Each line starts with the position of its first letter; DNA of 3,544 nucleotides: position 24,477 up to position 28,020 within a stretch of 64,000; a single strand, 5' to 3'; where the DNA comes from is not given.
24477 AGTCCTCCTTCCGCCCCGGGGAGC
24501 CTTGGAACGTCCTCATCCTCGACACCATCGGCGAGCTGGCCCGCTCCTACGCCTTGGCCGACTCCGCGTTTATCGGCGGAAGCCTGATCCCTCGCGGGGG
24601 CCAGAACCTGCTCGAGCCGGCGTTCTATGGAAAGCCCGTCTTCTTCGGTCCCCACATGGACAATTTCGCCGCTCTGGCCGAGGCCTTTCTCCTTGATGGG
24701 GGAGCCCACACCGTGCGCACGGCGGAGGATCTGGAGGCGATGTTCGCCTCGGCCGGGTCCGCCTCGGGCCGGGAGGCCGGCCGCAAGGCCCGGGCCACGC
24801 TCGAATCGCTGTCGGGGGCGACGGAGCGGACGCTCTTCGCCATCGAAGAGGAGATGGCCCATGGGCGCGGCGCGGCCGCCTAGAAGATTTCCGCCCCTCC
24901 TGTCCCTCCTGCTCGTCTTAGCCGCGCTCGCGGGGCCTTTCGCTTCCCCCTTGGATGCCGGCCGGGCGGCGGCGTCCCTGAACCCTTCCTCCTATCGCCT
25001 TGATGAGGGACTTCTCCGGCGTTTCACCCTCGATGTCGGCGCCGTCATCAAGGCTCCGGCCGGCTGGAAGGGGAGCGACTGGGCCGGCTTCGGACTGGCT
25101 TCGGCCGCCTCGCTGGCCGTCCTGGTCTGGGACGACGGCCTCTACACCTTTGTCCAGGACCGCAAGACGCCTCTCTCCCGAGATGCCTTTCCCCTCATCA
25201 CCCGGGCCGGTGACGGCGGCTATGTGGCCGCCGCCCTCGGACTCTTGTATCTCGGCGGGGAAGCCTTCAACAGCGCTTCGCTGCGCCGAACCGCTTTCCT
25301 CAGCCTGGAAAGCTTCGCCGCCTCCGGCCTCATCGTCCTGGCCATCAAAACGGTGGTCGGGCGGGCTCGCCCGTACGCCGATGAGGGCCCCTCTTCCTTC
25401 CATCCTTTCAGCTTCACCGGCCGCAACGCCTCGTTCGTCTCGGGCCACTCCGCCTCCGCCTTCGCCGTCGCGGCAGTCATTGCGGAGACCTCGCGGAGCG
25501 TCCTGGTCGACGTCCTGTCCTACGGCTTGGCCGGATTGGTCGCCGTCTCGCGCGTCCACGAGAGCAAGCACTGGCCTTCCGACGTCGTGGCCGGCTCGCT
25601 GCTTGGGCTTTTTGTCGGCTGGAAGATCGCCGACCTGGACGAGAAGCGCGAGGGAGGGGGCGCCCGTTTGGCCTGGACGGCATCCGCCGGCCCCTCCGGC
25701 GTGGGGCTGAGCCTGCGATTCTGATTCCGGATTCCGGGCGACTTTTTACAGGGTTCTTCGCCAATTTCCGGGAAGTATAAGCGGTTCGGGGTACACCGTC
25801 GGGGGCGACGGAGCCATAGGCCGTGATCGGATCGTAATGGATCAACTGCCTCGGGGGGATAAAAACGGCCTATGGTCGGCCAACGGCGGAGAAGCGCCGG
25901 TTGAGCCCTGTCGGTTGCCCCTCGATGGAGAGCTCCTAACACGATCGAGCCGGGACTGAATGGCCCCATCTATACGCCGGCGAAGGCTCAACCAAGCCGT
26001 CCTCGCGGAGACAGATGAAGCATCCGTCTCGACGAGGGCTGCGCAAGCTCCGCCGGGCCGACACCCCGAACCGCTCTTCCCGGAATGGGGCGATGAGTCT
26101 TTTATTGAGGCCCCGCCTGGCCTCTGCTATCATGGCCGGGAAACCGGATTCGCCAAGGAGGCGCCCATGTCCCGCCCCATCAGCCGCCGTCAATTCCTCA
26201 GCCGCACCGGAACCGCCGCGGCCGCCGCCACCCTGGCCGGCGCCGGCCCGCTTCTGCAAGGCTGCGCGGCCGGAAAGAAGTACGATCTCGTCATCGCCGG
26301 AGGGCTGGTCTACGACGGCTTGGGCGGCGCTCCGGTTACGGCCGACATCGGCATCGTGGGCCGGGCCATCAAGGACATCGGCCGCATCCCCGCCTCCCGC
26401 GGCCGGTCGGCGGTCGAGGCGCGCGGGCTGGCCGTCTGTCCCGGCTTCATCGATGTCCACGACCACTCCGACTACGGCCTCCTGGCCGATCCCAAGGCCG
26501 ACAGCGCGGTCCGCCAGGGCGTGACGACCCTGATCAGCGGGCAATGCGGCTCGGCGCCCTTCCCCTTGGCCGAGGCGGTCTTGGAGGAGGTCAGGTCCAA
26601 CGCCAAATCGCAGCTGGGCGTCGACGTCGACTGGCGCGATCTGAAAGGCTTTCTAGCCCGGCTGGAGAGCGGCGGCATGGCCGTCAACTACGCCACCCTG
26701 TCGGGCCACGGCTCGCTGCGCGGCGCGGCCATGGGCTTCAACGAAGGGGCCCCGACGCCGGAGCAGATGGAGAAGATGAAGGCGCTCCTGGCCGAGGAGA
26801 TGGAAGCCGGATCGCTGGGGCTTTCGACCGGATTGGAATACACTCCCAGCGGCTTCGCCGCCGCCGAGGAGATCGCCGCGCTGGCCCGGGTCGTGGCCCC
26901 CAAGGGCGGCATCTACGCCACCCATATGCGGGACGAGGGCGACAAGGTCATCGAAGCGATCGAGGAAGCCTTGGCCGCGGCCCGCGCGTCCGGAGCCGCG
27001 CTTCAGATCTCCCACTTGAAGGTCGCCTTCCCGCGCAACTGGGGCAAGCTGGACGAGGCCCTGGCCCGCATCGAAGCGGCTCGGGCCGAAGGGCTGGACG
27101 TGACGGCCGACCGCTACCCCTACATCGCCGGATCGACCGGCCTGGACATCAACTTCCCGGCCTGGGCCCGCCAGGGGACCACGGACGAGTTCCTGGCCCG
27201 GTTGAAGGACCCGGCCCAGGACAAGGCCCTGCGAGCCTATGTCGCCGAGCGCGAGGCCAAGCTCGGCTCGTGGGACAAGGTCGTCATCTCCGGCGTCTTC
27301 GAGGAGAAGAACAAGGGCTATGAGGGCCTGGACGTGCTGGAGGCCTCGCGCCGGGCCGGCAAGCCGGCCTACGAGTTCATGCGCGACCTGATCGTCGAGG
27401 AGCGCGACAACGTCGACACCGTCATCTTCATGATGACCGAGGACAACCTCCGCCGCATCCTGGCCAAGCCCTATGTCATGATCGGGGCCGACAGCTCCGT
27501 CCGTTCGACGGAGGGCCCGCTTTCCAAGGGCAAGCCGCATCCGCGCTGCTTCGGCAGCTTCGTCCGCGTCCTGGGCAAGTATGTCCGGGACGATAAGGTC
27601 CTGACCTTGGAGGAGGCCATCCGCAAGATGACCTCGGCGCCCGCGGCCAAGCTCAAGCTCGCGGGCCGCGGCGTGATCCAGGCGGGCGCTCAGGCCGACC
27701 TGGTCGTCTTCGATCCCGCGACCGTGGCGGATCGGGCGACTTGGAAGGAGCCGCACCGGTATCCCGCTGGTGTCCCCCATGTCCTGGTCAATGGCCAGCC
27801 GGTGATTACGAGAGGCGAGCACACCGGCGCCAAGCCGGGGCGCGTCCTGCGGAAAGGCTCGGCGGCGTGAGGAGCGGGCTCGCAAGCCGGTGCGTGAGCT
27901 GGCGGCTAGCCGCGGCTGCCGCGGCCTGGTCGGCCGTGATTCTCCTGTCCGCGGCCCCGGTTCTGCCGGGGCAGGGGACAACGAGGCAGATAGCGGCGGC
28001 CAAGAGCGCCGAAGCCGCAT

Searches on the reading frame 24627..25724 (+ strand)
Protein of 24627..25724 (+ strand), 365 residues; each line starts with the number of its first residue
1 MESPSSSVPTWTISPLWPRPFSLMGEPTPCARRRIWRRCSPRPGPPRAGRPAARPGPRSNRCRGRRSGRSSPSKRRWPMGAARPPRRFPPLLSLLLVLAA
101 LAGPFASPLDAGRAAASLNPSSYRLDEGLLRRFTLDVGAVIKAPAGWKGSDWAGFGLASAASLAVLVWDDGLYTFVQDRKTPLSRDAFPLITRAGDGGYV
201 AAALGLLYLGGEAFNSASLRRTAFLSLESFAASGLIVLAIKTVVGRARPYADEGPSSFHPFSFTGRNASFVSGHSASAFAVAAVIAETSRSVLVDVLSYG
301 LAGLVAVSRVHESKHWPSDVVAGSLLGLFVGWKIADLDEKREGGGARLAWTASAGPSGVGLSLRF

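Call 17: search_protein_families(library=pfam, proteins=[window:24627-25724:+])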
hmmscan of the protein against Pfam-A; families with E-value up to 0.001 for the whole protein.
window:24627-25724:+ (365 aa): 2 families
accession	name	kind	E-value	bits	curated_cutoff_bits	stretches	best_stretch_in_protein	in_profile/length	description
PF01569.27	PAP2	-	4.2e-22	78.7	27.2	1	227-334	6-121/130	PAP2 superfamily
PF14378.12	PAP2_3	-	8.5e-08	32.7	27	1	262-328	119-185/190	PAP2 superfamily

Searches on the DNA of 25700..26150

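Call 124: search_rna_families(source=window, start=25700, end=26150, threshold=evalue, max_evalue=1)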
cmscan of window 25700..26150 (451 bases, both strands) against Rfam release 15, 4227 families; matches with E-value up to 1: 0.
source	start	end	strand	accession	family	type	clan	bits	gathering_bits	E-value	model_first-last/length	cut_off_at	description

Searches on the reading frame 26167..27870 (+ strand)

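Call 17: search_protein_families(library=pfam, proteins=[window:26167-27870:+])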
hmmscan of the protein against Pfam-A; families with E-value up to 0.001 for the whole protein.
window:26167-27870:+ (567 aa): 2 families
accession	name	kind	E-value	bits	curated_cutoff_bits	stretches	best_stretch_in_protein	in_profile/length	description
PF07969.17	Amidohydro_3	-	5.5e-27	95.8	29.7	1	83-547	3-472/472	Amidohydrolase family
PF01979.26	Amidohydro_1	-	1.6e-10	41.2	25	1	471-519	274-321/345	Amidohydrolase family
